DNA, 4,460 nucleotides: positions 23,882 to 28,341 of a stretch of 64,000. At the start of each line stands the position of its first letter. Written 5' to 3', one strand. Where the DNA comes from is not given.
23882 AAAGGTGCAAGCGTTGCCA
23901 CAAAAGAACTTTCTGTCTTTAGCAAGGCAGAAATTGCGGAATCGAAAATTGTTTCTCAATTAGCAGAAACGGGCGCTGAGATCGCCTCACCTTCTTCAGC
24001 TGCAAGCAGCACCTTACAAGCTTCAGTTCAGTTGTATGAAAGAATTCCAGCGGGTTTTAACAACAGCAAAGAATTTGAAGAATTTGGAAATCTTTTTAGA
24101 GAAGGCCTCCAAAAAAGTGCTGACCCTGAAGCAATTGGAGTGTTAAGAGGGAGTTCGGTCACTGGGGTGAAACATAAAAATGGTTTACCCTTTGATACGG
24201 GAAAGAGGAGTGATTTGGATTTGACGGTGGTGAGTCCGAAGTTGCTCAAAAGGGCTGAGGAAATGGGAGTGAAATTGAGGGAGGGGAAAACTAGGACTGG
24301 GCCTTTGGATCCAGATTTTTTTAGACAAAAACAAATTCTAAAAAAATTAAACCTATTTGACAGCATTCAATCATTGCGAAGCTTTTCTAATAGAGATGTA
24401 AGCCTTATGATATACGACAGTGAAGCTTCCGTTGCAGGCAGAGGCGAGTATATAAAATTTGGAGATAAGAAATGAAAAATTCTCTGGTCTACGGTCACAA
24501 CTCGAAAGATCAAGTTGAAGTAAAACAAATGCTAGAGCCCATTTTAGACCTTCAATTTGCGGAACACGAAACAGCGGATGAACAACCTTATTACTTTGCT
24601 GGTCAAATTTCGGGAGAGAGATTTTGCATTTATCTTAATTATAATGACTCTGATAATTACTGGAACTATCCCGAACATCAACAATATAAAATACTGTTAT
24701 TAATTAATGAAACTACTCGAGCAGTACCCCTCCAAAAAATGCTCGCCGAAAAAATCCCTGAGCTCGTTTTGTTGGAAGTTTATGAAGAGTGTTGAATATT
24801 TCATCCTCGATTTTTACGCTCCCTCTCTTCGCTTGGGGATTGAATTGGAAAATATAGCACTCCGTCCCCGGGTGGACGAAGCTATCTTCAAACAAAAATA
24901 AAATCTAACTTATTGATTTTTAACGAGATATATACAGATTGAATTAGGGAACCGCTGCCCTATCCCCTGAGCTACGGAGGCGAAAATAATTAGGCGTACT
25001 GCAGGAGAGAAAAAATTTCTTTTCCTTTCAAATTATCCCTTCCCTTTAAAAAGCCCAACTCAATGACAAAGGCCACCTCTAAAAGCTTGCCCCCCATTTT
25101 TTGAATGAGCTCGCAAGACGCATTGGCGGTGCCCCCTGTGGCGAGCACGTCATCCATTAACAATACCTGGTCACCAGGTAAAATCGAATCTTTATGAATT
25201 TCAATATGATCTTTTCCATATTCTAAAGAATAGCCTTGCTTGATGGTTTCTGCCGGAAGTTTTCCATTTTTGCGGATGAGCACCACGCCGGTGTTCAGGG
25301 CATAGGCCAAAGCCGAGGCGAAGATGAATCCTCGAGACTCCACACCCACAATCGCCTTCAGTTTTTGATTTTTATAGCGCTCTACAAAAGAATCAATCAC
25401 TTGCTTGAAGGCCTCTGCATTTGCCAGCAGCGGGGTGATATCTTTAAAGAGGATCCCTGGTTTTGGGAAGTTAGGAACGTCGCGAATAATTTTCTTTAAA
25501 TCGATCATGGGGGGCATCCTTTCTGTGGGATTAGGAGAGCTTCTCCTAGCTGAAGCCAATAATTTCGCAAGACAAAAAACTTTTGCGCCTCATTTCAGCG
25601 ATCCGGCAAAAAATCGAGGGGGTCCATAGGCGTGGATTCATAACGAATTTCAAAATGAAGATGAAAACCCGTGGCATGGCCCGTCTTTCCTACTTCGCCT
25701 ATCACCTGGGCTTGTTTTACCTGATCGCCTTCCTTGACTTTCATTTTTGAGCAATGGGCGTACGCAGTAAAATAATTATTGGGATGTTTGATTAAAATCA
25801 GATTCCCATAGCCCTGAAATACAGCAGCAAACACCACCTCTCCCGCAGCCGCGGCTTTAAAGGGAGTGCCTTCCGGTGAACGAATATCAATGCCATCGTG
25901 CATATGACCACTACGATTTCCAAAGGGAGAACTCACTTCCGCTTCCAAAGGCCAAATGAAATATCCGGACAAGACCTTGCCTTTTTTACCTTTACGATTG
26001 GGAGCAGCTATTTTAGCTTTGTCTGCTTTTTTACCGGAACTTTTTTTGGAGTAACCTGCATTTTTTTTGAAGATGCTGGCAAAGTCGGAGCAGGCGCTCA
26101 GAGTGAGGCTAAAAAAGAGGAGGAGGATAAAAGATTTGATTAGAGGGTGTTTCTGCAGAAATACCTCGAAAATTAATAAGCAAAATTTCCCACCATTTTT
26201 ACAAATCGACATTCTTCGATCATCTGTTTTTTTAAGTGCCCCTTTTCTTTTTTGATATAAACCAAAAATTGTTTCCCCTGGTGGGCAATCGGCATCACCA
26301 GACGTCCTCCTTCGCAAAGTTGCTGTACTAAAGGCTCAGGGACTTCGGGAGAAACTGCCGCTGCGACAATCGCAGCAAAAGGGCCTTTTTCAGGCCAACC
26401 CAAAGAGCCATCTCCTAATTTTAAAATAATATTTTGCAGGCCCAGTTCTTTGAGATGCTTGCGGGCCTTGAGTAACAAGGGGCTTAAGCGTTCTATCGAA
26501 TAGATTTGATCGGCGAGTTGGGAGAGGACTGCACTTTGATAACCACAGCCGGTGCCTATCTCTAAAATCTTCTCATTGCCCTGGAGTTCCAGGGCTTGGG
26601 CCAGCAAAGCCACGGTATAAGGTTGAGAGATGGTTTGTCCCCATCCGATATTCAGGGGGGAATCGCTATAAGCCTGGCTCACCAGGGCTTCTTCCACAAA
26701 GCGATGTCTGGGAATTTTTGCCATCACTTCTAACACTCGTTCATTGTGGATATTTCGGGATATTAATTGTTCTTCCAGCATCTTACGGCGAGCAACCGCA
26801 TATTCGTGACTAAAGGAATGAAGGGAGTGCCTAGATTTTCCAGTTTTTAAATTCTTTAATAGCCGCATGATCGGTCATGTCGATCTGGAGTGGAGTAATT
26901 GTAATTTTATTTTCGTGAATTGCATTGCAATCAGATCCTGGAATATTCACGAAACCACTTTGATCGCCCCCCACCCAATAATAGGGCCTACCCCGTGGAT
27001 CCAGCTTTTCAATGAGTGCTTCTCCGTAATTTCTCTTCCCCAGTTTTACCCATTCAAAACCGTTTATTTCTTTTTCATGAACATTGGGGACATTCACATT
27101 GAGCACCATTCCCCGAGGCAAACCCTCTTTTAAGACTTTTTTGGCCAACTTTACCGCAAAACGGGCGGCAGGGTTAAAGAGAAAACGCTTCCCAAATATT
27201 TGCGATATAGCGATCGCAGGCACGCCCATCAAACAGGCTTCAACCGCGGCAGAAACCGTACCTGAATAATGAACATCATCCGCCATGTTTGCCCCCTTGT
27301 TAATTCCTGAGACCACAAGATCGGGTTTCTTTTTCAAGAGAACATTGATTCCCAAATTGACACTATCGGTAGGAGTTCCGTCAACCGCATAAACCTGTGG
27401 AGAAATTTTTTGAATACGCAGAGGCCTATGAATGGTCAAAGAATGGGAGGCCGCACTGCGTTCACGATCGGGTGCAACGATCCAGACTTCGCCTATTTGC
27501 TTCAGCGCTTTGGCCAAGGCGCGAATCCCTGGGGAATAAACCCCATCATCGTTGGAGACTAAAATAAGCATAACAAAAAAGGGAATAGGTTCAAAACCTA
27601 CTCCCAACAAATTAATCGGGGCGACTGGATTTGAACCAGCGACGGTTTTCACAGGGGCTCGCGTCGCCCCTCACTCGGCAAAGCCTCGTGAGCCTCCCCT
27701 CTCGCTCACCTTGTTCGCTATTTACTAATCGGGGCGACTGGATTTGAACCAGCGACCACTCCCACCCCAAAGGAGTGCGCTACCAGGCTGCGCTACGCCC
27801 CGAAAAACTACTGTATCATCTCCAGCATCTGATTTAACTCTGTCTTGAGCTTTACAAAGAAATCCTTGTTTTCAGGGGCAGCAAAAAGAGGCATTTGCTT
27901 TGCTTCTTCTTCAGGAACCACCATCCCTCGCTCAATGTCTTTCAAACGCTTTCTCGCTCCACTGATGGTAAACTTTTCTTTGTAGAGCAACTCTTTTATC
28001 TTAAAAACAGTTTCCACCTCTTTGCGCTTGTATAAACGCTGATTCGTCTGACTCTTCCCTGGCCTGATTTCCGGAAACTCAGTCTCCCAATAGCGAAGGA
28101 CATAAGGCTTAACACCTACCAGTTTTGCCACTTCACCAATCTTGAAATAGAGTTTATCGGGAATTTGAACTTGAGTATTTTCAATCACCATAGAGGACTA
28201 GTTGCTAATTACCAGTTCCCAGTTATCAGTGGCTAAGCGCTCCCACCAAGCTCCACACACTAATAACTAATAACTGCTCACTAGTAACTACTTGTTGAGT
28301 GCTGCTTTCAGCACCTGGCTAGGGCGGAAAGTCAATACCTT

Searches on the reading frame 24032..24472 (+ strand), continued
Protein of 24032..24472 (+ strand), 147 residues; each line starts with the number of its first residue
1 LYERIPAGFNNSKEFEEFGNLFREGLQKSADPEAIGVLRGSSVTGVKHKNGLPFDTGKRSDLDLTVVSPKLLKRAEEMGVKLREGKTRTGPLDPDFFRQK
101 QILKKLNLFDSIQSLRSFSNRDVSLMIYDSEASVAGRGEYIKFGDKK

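Call 93: search_solved_structures(query=A3, max_evalue=10, show_alignments=3)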
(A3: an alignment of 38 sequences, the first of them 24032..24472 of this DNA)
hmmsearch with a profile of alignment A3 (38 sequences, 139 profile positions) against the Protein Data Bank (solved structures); distinct sequences matched with E-value up to 10: 7.
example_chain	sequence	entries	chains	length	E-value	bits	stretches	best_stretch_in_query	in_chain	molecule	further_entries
7fao_A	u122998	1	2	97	0.36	13.6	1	10-44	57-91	Top7 Surface mutant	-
6wbu_A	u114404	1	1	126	0.45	13.3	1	32-74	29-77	FKBP12 from Mycobacterium tuberculosis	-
1ylq_A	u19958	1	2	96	0.57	12.9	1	26-78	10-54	putative nucleotidyltransferase, hypothetical protein AF0614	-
1qys_A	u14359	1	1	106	0.64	12.8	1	9-44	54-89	TOP7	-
2mbl_A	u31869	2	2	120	0.98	12.2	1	10-44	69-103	Top7 Fold Protein Top7m13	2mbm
3qoy_A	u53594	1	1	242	1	12.1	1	60-79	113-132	50S ribosomal protein L1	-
3h4o_A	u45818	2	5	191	1.8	11.3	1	52-80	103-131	NITROREDUCTASE FAMILY PROTEIN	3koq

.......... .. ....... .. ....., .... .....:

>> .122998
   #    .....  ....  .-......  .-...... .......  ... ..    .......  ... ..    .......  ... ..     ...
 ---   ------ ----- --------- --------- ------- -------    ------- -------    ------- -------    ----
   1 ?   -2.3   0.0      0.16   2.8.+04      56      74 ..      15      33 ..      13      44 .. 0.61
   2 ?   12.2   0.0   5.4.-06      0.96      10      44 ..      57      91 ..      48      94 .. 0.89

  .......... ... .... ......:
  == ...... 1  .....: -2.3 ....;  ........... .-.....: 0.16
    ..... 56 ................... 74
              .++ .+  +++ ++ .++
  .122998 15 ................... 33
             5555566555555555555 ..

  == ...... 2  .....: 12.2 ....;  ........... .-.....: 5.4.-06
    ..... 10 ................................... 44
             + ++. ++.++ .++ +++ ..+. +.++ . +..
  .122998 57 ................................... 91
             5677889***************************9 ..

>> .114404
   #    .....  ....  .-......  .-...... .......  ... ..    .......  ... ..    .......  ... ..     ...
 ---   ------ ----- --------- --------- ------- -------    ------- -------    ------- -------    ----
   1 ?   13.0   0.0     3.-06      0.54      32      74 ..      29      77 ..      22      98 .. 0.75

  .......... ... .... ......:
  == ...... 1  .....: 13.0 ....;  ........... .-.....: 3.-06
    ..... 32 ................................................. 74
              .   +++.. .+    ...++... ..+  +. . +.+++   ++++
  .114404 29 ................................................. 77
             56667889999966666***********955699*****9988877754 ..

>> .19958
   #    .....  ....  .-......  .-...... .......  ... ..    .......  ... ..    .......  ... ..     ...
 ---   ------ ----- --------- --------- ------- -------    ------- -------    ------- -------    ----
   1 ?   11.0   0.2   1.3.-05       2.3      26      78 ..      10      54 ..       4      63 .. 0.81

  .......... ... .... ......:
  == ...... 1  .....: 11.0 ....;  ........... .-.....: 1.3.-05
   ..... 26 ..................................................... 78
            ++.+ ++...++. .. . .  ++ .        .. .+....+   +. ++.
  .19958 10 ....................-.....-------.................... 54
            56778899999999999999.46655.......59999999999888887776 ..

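Call 100: search_protein_families(library=phrogs, proteins=[window:24032-24472:+], max_evalue=0.01)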
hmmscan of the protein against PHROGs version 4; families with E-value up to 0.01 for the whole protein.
window:24032-24472:+ (147 aa): 0 families

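Call 101: find_encoding_contigs(protein=P0249, flank=3000, max_places=1)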
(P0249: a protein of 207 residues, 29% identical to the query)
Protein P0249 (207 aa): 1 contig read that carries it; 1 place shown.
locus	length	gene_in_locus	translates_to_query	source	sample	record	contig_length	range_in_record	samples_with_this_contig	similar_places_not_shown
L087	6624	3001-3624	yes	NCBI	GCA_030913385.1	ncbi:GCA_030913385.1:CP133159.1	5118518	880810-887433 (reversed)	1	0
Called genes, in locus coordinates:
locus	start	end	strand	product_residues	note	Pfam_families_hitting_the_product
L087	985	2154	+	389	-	PF25023:TEN_YD-shell, PF05593:RHS_repeat (weak), PF24494:DUF7587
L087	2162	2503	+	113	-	-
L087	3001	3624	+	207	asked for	-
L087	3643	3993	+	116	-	-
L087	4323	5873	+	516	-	PF00196:GerE (weak), PF13384:HTH_23, PF13412:HTH_24 (weak), PF13936:HTH_38 (faint), PF00665:rve (weak), PF22483:Mu-transpos_C_2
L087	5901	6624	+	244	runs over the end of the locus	PF01695:IstB_IS21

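Call 102: find_encoding_contigs(protein=P0212, flank=3000, max_places=1)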
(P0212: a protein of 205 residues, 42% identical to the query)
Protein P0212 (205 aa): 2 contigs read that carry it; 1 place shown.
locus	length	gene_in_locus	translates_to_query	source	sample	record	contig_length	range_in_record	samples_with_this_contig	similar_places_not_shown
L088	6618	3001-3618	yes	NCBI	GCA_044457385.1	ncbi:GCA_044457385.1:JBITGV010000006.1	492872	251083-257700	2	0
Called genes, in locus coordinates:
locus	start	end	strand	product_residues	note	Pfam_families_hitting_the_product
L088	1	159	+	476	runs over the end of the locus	-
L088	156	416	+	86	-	-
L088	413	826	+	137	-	PF01816:LRV (faint)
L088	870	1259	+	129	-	-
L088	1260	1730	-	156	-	PF19384:DUF5959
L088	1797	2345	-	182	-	PF13358:DDE_3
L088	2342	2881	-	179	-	PF13384:HTH_23, PF13518:HTH_28, PF13551:HTH_29, PF13565:HTH_32, PF13592:HTH_33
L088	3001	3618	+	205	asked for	-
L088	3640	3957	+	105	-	-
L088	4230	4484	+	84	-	-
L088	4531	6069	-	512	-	PF00221:Lyase_aromatic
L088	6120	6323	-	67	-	PF04149:DUF397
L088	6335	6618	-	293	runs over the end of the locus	PF01381:HTH_3 (weak), PF12844:HTH_19 (weak), PF13560:HTH_31, PF19054:DUF5753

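Call 103: find_encoding_contigs(protein=P0230, flank=3000, max_places=1)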
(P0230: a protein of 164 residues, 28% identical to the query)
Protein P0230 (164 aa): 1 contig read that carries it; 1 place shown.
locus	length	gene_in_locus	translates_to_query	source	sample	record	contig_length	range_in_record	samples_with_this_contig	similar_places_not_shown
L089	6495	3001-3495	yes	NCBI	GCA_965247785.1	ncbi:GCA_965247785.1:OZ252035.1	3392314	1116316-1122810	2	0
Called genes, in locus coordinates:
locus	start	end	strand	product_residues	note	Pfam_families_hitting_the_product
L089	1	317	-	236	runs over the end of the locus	PF08032:SpoU_sub_bind, PF00588:SpoU_methylase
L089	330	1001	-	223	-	PF13302:Acetyltransf_3, PF00583:Acetyltransf_1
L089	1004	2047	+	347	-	PF16884:ADH_N_2, PF00107:ADH_zinc_N, PF13602:ADH_zinc_N_2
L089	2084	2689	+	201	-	PF02245:Pur_DNA_glyco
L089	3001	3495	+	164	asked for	-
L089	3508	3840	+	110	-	-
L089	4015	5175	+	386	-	PF01609:DDE_Tnp_1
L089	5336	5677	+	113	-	-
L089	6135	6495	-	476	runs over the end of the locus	PF01933:CofD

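Call 108: fold_search(model_id=the predicted structure, library=viral)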
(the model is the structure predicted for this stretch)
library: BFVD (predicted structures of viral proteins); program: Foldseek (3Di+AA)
matches with E <= 10: 97; with E <= 0.001: 0
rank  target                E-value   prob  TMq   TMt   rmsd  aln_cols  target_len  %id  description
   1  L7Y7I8                8.1e-02  0.14  0.25  0.15  14.2       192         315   12  Uncharacterized protein [Megavirus lba]
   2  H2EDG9                1.4e-01  0.16  0.28  0.17  11.2       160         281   12  Uncharacterized protein [Moumouvirus sp. 'Monve']
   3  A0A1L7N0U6            3.7e-01  0.30  0.36  0.20   7.3       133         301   15  Polymerase nucleotidyl transferase domain-containing protein [Ralstonia phage RP12]
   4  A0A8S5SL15            4.0e-01  0.21  0.31  0.35   7.4       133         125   13  Uncharacterized protein [Siphoviridae sp. ctJYR23]
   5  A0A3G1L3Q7            4.2e-01  0.11  0.26  0.25  15.2       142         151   13  Uncharacterized protein [Synechococcus phage S-CBWM1]
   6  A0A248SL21            4.2e-01  0.07  0.22  0.13  16.4       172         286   11  (no name in the UniProt tables at hand)
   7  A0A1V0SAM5            4.8e-01  0.23  0.38  0.37   9.8       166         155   16  Polymerase beta nucleotidyltransferase domain-containing protein [Catovirus CTV1]
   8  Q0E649                5.5e-01  0.09  0.27  0.22   9.8       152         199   14  Nucleotidyltransferase [Pseudomonas phage LKD16]
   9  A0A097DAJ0            7.0e-01  0.13  0.26  0.16   6.8       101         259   14  HE65 [Erinnyis ello granulovirus]
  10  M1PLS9                7.0e-01  0.03  0.18  0.10  15.8       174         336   10  Uncharacterized protein [Moumouvirus goulette]
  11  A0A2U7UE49            9.1e-01  0.08  0.32  0.09   8.2       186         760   11  Uncharacterized protein [Pandoravirus macleodensis]
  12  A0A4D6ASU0            1.0e+00  0.01  0.15  0.10  15.2       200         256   14  (no name in the UniProt tables at hand)
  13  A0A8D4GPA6            1.2e+00  0.13  0.31  0.24   8.6       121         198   13  (no name in the UniProt tables at hand)
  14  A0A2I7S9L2            1.2e+00  0.05  0.24  0.11   9.7       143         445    8  (no name in the UniProt tables at hand)
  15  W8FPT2                1.2e+00  0.02  0.19  0.11  13.4       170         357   10  (no name in the UniProt tables at hand)
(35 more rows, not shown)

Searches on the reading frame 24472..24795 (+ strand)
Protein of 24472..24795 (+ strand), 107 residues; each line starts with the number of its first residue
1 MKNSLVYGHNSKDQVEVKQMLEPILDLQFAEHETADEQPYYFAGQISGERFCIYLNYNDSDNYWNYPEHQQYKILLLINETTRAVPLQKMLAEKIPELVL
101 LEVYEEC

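Call 4: search_protein_families(library=pfam, proteins=[window:24472-24795:+], max_evalue=1)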
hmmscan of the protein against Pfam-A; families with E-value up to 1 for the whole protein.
window:24472-24795:+ (107 aa): 0 families

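Call 5: search_protein_families(library=ncbifam, proteins=[window:24472-24795:+], max_evalue=1)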
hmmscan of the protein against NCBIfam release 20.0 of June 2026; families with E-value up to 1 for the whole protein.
window:24472-24795:+ (107 aa): 0 families

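Call 6: search_protein_families(library=padloc, proteins=[window:24472-24795:+], max_evalue=1)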
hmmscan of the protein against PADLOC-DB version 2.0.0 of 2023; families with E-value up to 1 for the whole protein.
window:24472-24795:+ (107 aa): 0 families

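Call 9: search_solved_structures(query=window:24472-24795:+, max_evalue=10)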
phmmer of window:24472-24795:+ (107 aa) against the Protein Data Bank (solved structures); distinct sequences matched with E-value up to 10: 4.
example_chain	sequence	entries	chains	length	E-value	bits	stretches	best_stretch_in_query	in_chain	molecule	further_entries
7xx4_A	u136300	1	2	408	0.45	14.1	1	18-103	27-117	Oleandomycin glycosyltransferase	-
6flc_A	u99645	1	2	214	1.1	12.8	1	18-67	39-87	Light chain of 2C8 Fab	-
6ibb_B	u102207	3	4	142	1.5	12.4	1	4-56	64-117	Nanobody6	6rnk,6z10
8cz5_L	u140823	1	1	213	1.6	12.3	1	18-67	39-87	Fab 2D9 Light Chain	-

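Call 17: find_homologous_proteins(query=window:24472-24795:+, max_evalue=0.01)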
Query window:24472-24795:+ (107 aa): 1 proteins with E <= 0.01 among 3 candidates.
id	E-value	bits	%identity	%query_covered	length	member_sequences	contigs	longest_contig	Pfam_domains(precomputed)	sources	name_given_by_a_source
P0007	4.5e-66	238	100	100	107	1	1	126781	-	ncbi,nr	ncbi:MAG: hypothetical protein HQM15_01055 [Deltaproteobacteria bacterium]|nr:hypothetical protein [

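Call 91: search_solved_structures(query=A4, max_evalue=10)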
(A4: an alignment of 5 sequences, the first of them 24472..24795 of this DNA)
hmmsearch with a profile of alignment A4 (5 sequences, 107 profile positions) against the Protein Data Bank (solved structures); distinct sequences matched with E-value up to 10: 3.
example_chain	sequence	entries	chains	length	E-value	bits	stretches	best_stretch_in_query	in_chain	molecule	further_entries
6u2d_A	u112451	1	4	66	0.18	15.4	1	35-77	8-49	ABC transporter ATP-binding protein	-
6xfu_A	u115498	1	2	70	0.19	15.2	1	34-77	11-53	ABC transporter ATP-binding protein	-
6t4r_AAA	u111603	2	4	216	0.45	14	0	55-80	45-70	MORN repeat-containing protein 1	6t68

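Call 100: search_protein_families(library=phrogs, proteins=[window:24472-24795:+], max_evalue=0.01)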
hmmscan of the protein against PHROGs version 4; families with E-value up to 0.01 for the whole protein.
window:24472-24795:+ (107 aa): 0 families

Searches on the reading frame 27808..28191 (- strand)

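Call 74: search_protein_families(library=pfam, proteins=[window:27808-28191:-], max_evalue=0.0001)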
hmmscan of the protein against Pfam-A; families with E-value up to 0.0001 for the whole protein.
window:27808-28191:- (127 aa): 2 families
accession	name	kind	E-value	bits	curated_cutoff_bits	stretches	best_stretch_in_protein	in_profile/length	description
PF13411.12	MerR_1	-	7.5e-18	64.9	21.6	1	16-84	1-67/69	MerR HTH family regulatory protein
PF00376.29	MerR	-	9.2e-10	38.6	28.2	1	17-54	1-38/38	MerR family regulatory protein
